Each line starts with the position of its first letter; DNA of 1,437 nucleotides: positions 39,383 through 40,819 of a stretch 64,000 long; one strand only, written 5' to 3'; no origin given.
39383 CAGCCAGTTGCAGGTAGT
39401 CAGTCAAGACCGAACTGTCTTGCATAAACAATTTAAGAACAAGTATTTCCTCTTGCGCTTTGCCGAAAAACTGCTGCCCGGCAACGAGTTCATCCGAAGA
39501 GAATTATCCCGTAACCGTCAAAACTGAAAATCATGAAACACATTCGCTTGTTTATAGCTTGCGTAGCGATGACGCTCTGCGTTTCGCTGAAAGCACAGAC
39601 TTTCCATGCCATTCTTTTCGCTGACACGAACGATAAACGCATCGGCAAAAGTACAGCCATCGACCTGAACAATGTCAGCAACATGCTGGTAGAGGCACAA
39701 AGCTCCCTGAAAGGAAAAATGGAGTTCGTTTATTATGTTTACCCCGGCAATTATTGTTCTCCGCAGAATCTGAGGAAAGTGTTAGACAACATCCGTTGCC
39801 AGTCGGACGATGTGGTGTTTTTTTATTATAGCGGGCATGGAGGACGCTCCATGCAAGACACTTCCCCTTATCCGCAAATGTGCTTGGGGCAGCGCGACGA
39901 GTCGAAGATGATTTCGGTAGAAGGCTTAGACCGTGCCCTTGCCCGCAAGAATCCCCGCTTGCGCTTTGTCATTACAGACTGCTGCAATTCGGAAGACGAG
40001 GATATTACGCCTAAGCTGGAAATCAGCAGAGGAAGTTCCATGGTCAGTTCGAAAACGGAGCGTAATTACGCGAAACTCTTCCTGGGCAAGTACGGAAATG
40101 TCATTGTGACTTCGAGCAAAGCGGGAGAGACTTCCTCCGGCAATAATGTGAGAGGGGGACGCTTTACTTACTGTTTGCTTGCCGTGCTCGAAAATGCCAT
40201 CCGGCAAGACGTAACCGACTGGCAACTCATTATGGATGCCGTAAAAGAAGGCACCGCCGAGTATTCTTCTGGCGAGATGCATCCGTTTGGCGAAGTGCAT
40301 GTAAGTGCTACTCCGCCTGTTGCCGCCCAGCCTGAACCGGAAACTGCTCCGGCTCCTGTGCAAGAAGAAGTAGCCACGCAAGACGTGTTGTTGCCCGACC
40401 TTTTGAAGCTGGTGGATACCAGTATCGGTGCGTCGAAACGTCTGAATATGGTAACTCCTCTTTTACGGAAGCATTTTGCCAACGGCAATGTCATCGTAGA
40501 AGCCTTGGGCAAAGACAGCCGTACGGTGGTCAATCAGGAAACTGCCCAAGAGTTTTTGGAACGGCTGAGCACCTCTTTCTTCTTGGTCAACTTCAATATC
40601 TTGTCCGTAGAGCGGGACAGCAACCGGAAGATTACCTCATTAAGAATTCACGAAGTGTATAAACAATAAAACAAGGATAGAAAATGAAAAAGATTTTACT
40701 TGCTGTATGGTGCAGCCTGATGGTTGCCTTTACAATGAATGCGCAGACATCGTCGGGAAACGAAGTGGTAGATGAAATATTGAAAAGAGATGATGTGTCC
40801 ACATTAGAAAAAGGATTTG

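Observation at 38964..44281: Six-gene operon encoding only exported proteins, centred on a caspase-like protease and ending in a Sel1/WG-repeat protein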

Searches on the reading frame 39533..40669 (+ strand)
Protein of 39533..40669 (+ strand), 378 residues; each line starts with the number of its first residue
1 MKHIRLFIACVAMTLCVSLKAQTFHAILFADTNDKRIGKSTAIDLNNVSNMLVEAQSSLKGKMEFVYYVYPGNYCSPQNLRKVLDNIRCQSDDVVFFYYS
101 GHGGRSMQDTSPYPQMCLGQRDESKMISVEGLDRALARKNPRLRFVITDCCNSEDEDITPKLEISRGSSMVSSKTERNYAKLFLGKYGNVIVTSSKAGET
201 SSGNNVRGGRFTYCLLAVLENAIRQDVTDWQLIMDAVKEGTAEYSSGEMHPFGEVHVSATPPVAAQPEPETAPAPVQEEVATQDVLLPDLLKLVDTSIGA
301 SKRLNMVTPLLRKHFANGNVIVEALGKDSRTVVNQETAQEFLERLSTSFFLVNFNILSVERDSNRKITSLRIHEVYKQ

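Call 5: search_protein_families(library=pfam, proteins=[window:39533-40669:+], max_evalue=1)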
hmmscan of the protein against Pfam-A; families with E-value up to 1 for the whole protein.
window:39533-40669:+ (378 aa): 3 families
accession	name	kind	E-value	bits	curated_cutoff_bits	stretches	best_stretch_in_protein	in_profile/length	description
PF00656.27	Peptidase_C14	-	4.9e-14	53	21.4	1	41-237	22-207/233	Caspase domain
PF12264.14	Waikav_capsid_1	-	0.19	11.7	24.8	1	14-62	81-129/197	Waikavirus capsid protein 1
PF05047.22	L51_S25_CI-B8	-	0.21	12.1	26.6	0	136-152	12-27/52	Mitochondrial ribosomal protein L51 / S25 / CI-B8 domain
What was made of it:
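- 39533..40669 (+): g2: an exported caspase/metacaspase-like cysteine protease of 378 aa. It comprises a signal peptide (aa 1-21, LKA|Q), a catalytic domain (aa 22 to about 253; His102 codon 39836-39838, Cys151 codon 39983-39985), a Pro-rich linker (40292-40357) and a C-terminal domain (aa 276-378, 40358-40666). Pfam PF00656 matches at E 4.9e-14 (call 5).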

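Call 6: search_protein_families(library=ncbifam, proteins=[window:39533-40669:+], max_evalue=1)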
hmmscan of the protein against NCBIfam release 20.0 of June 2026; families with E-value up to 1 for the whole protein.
window:39533-40669:+ (378 aa): 2 families
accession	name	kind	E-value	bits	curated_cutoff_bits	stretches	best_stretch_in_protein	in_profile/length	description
NF047832.1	caspase_w_EACC1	subfamily_domain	7.5e-10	38.6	140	1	76-226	54-191/211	caspase, EACC1-associated type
TIGR03481.1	HpnM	hypoth_equivalog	0.11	11.8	160.1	1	281-346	34-96/200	hopanoid biosynthesis associated membrane protein HpnM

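Call 8: find_encoding_contigs(protein=window:39533-40669:+, flank=10000, max_places=6)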
Protein window:39533-40669:+ (378 aa): 6 contigs read that carry it; 3 places shown.
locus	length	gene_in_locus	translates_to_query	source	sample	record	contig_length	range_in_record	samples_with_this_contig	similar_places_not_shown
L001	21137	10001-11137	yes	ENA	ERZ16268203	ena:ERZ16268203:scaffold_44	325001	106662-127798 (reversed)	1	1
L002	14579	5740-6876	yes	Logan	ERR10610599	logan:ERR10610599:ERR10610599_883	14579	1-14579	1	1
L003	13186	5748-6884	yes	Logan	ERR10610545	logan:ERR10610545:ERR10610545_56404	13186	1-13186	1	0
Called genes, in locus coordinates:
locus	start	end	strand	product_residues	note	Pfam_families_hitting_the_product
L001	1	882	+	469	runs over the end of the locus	PF12984:DUF3868 (weak)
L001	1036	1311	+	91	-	-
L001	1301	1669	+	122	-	PF06296:RelE (weak)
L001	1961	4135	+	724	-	PF15495:Fimbrillin_C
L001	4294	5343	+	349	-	PF08842:Mfa2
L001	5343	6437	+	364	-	-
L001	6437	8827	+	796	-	PF06321:P_gingi_FimA (weak), PF16249:DUF4906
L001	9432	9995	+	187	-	-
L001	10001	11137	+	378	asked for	PF00656:Peptidase_C14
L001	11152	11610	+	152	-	-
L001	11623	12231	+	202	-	-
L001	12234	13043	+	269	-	-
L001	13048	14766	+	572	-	PF14903:WG_beta_rep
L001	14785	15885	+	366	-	PF13176:TPR_7 (faint), PF13428:TPR_14 (faint), PF14559:TPR_19 (faint), PF08238:Sel1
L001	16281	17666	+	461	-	PF13173:AAA_14, PF13635:DUF4143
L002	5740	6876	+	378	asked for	PF00656:Peptidase_C14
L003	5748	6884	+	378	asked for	PF00656:Peptidase_C14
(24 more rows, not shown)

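Call 11: find_homologous_proteins(query=window:39533-40669:+, max_evalue=0.00001)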
Query window:39533-40669:+ (378 aa): 76 proteins with E <= 0.00001 among 3927 candidates.
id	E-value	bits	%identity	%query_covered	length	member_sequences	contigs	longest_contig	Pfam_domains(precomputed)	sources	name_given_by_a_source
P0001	1.5e-249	845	100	100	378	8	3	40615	PF00656.28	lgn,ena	-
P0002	2.3e-216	736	87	100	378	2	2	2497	PF00656.28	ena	-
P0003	9.8e-212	720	84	100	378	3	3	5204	PF00656.28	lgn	-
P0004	1.1e-209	714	84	100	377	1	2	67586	PF00656.28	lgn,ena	-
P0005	2.0e-209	713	84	100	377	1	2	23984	PF00656.28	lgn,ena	-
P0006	1.3e-208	710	84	100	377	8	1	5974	PF00656.28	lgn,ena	-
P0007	8.6e-206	701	83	100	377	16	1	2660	PF00656.28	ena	-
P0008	3.7e-202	689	82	100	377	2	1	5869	PF00656.28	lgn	-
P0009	1.8e-198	677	84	95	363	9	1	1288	PF00656.28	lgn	-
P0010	1.1e-183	628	76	100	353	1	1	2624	-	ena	-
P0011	2.6e-181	620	75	100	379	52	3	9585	PF00656.28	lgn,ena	-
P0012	3.0e-175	600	73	100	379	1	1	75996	PF00656.28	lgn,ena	-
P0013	8.2e-174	596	72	100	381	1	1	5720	PF00656.28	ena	-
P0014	1.6e-173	595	71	100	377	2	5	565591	PF00656.28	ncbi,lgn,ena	-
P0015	3.9e-173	593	72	100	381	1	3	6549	PF00656.28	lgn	-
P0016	2.0e-172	591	72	100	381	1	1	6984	PF00656.28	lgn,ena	-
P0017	2.6e-172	591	72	100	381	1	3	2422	PF00656.28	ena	-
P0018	6.1e-172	589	70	100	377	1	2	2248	PF00656.28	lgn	-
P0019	9.8e-172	589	70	100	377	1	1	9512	PF00656.28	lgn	-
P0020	2.1e-171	588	73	97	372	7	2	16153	PF00656.28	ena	-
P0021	3.1e-170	584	70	100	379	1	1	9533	PF00656.28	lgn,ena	-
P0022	1.3e-167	575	68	100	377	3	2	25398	PF00656.28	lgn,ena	-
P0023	1.8e-160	552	66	100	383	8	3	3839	PF00656.28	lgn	-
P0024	8.5e-160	550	67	100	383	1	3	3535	PF00656.28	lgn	-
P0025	6.1e-159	547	65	100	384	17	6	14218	PF00656.28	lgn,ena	-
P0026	1.6e-156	539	64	100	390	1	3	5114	PF00656.28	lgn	-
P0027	8.5e-156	536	63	100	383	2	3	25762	PF00656.28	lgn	-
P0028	7.8e-154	530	64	100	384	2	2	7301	PF00656.28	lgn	-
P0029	7.2e-147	507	65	94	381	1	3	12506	PF00656.28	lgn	-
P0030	3.6e-144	498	70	85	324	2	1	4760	PF00656.28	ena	-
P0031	5.1e-134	465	55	99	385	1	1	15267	PF00656.28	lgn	-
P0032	1.2e-130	454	64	87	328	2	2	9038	PF00656.28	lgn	-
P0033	4.0e-130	452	56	99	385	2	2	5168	PF00656.28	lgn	-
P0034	1.0e-129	451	54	99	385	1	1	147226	PF00656.28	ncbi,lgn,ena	-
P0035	1.0e-129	451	54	99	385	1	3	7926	PF00656.28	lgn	-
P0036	1.0e-129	451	55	99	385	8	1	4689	PF00656.28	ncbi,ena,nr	ncbi:MAG: caspase family protein [Bacteroides sp.]|nr:caspase family protein [Bacteroides sp.]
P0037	2.1e-129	450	54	99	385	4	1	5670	PF00656.28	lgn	-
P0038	7.0e-128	445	54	99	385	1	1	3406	PF00656.28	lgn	-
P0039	7.3e-128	445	54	99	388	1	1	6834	PF00656.28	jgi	-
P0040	7.7e-127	441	54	99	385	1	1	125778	PF00656.28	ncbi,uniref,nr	ncbi:caspase family protein [Bacteroides muris (ex Fokt et al. 2023)]|uniref:Caspase family protein 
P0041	3.1e-126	439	53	99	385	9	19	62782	PF00656.28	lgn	-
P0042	6.9e-126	438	54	99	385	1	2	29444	PF00656.28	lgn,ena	-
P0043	4.4e-125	435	53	100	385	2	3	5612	PF00656.28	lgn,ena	-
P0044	1.3e-123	431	52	99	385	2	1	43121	PF00656.28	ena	-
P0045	2.0e-123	430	51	99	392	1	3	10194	PF00656.28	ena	-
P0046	8.3e-107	375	48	100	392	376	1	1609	PF00656.28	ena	-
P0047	9.4e-72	260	40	99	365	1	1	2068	PF00656.28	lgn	-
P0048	4.3e-69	251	53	69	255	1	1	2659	PF00656.28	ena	-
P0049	2.3e-68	249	37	98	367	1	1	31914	PF00656.28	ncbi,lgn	-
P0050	1.1e-66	243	36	100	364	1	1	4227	PF00656.28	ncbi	-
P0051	1.4e-66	243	37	99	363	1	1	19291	PF00656.28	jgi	jgi:hypothetical protein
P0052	3.9e-66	242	37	100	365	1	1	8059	PF00656.28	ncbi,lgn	-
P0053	5.4e-63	231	36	96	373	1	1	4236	PF00656.28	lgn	-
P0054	1.3e-62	230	36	99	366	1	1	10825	PF00656.28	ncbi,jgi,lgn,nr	ncbi:MAG: caspase family protein [Tannerella sp.]|jgi:hypothetical protein|nr:caspase family protein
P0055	2.4e-61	226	34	95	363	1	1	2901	PF00656.28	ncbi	-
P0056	1.7e-60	223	35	100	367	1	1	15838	PF00656.28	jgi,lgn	jgi:hypothetical protein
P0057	2.2e-60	223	34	100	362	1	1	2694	PF00656.28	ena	-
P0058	1.8e-55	206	33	95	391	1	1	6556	PF00656.28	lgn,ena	-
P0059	6.8e-54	201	34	100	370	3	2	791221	PF00656.28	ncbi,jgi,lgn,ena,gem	-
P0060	1.2e-53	200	33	100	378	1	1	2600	PF00656.28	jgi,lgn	-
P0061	2.0e-53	200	33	100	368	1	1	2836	PF00656.28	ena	-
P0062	2.5e-51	193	32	96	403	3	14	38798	PF00656.28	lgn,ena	-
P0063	1.0e-48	184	33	100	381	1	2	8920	PF00656.28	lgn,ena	-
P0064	1.2e-48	184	33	100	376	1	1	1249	PF00656.28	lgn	-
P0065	1.2e-48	184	33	100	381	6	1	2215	PF00656.28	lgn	-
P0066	3.0e-47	179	31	100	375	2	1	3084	PF00656.28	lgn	-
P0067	4.9e-47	179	34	100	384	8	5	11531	PF00656.28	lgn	-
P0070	5.1e-35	139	29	99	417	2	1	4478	PF00656.28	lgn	-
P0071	2.8e-34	137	30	99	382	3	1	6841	PF00656.28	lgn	-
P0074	1.7e-24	105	33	62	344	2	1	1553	PF00656.28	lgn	-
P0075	8.9e-13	66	28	58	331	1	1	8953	PF00656.28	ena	-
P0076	1.0e-10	59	29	60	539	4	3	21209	PF00656.28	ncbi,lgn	-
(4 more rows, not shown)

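Call 13: find_related_loci(query=A1, collection=genome_contigs, flank=9000)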
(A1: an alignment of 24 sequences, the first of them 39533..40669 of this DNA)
Query A1 (378 aa) in genome_contigs; peptide patterns used: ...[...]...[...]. (x = any residue, [..] = any of these).
236 stretches matched a pattern; 81 encode a relative of the query (tblastn E <= 1e-3); the best 80 are kept; 79 distinct loci.
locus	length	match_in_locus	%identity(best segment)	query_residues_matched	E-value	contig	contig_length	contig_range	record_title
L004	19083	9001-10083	37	6-376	6e-74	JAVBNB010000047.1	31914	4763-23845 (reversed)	MAG: Tannerella sp. isolate EPI_MAG_00067 c_000000307416, whole genome shotgun sequence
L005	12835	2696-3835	34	1-378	2e-68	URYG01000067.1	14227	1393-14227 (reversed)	uncultured Prevotella sp. isolate UMGS1464 genome assembly, contig: NODE_217_length_14227_cov_5.36777, whole genome shot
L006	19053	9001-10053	36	18-375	4e-64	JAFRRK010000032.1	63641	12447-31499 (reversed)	MAG: Bacteroidales bacterium isolate RGIG2732 Goat_Omasum-4__c255161, whole genome shotgun sequence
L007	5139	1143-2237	35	1-378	4e-63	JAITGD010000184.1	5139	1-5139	MAG: Prevotellaceae bacterium isolate Pc512_bin106 k119_1452772, whole genome shotgun sequence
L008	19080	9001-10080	33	15-378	2e-58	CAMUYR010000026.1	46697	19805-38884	MAG TPA_asm: uncultured Prevotella sp. isolate SRR8387720_bin.64_metaWRAP_v1.3_MAG genome assembly, contig: ERZ14209546.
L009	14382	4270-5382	36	1-378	2e-62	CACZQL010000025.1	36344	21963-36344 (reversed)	MAG: uncultured Bacteroidia bacterium isolate RUG12856 genome assembly, contig: RUG12856_asm_25, whole genome shotgun se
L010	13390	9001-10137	33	1-377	1e-55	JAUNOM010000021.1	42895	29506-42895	MAG: Prevotellaceae bacterium isolate S34M_St_53 NODE_320_length_42895_cov_78.131022, whole genome shotgun sequence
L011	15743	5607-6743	33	17-376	1e-54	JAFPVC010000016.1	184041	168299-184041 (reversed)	MAG: Prevotella sp. isolate RGIG1502 Goat_Abomasum-2__c132633, whole genome shotgun sequence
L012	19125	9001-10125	31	6-378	2e-54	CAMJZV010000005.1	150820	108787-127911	MAG: uncultured Prevotellaceae bacterium isolate SRR12081300_bin.105_metaWRAP_v1.3_MAG genome assembly, contig: ERZ12289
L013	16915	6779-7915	32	1-377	2e-53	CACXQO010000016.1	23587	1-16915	MAG: uncultured Bacteroidia bacterium isolate RUG11504 genome assembly, contig: RUG11504_asm_16, whole genome shotgun se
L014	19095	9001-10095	33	21-377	1e-51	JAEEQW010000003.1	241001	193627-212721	MAG: Bacteroidales bacterium isolate Tb.RUG.344 NODE_44_length_241001_cov_1.701230, whole genome shotgun sequence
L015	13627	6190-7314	31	1-377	2e-50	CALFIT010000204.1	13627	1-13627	MAG TPA_asm: uncultured Bacteroidales bacterium isolate ERR1278073_bin.13_CONCOCT_v1.1_MAG genome assembly, contig: ERZ8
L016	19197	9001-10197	29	1-378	2e-50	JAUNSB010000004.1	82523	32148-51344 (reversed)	MAG: Prevotella sp. isolate S4M_St_13 NODE_78_length_82523_cov_33.028144, whole genome shotgun sequence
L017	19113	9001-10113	31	4-375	1e-49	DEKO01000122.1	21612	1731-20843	MAG TPA_asm: Porphyromonadaceae bacterium UBA2720 UBA2720_contig_25101, whole genome shotgun sequence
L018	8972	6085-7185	33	12-376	7e-50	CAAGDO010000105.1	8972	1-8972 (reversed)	MAG TPA_asm: Bacteroidaceae bacterium, isolate HGM05072, WGS project CAAGDO010000000 data, contig: SRS476147_37_k119_476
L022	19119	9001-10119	32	1-377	2e-48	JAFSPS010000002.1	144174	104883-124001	MAG: Bacteroidales bacterium isolate RGIG3361 Goat_Reticulum.Co__c70963, whole genome shotgun sequence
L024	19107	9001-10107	32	22-377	3e-47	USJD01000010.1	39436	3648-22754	uncultured Prevotella sp. isolate UMGS1762 genome assembly, contig: NODE_125_length_39436_cov_4.656560, whole genome sho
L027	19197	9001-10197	30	6-378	1e-45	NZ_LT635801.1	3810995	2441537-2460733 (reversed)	Bacteroides ilei strain Marseille-P3208, whole genome shotgun sequence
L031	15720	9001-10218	29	1-378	6e-43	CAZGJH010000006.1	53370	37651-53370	MAG TPA_asm: uncultured Sangeribacter sp. isolate SRP199465_co1_95 genome assembly, contig: NODE_1216_length_53370_cov_4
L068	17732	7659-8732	32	1-346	2e-46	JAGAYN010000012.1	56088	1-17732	MAG: Bacteroidales bacterium isolate RGIG8890 Water_deer_Omasum.Co__c192814, whole genome shotgun sequence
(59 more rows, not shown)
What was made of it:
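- All carriers are host-associated Bacteroidales (call 13).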

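Call 47: search_solved_structures(query=A1, max_evalue=0.01, show_alignments=3)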
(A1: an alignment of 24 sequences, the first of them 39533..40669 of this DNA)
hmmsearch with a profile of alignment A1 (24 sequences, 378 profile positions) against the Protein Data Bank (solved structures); distinct sequences matched with E-value up to 0.01: 5.
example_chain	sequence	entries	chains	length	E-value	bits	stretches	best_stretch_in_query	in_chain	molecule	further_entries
9n3d_A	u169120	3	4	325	6.4e-06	28.5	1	64-112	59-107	Metacaspase-9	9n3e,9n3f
8a53_A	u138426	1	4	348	9.4e-06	28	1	64-112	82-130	Metacaspase-9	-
7qp0_A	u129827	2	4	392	0.0016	20.7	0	75-104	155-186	Metacaspase-1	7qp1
6w8s_A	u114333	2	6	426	0.0021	20.3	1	28-110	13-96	Metacaspase-4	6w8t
6w8r_A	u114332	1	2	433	0.0041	19.3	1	28-109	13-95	Metacaspase-4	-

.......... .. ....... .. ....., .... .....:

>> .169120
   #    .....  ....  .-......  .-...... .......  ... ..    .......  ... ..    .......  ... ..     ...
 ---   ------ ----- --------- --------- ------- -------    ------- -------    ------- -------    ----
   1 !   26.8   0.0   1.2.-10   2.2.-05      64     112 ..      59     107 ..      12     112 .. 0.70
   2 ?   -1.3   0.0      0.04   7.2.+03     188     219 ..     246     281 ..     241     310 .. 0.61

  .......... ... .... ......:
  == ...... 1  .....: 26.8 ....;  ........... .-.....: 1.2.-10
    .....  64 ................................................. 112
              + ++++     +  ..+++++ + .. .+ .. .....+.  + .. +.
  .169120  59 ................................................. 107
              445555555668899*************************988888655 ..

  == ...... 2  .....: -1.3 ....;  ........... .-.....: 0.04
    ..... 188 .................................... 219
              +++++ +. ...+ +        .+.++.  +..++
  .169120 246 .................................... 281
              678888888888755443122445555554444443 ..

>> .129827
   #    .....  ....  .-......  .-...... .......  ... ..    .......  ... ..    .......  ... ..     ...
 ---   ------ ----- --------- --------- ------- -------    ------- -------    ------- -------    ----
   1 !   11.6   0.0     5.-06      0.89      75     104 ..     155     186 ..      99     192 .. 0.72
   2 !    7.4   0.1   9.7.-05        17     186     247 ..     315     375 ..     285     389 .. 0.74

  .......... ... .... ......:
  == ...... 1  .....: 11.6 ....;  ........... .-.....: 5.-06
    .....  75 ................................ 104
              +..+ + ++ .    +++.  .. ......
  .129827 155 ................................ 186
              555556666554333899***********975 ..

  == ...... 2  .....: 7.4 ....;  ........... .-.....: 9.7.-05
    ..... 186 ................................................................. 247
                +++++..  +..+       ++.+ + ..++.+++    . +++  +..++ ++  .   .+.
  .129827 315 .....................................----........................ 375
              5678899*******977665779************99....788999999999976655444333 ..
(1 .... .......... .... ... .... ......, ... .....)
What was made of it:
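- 39533..40669 (+): The closest solved sequences are plant metacaspases MC9 and MC4, at E 6e-6 (call 47).
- On Peptidase C14 (caspase/metacaspase/orthocaspase): The alignment to solved metacaspases covers only the region around the His (call 47).
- Closest known: Bacterial metacaspases/orthocaspases. Same: The nearest solved sequences are metacaspases (calls 5, 47).
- The nearest solved relatives are metacaspases (call 47). The candidate S1 Asp34 is kept in only 43 of 52 orthologues, and the alignment to solved metacaspases covers only the region around the catalytic His (call 47).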
